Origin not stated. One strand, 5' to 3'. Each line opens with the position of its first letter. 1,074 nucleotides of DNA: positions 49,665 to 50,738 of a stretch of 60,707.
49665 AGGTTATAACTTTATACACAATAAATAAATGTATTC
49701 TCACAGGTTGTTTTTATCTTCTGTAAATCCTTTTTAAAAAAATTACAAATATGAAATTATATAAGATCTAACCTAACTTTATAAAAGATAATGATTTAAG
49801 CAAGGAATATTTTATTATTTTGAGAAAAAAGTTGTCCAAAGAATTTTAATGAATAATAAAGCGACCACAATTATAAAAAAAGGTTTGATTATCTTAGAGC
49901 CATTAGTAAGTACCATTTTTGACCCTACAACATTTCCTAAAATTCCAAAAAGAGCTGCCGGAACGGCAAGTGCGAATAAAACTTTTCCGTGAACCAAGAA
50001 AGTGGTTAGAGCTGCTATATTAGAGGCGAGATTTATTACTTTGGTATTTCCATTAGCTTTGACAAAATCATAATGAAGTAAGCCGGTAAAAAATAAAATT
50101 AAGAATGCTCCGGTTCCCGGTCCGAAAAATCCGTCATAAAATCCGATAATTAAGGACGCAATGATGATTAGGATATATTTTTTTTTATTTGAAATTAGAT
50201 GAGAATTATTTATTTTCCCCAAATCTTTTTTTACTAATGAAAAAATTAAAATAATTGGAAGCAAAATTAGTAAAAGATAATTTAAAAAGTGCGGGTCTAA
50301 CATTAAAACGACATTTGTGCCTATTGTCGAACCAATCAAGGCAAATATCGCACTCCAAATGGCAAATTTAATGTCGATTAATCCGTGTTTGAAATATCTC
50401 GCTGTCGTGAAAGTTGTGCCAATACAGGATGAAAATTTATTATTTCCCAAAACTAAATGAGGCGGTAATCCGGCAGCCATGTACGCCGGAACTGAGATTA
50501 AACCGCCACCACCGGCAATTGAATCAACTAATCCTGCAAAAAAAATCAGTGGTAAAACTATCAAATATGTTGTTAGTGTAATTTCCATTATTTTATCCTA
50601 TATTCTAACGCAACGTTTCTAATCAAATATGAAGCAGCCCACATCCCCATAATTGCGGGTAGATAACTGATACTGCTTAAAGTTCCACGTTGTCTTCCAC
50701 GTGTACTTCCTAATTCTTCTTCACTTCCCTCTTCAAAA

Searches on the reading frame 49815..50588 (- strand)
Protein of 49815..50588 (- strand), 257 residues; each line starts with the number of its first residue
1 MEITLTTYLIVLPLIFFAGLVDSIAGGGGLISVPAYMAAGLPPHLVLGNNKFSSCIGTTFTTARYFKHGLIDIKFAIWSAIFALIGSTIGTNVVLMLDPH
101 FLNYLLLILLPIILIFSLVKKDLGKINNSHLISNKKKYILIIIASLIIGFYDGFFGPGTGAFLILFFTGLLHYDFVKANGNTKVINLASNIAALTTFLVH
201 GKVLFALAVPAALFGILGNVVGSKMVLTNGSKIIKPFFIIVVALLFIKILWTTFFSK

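Call 37: search_protein_families(library=pfam, proteins=[window:49815-50588:-], max_evalue=0.001)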
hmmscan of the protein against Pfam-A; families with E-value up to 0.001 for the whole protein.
window:49815-50588:- (257 aa): 1 family
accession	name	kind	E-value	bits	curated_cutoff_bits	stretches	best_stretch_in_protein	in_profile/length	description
PF01925.25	TauE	-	3.5e-45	155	32.6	1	12-248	2-236/237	Sulfite exporter TauE/SafE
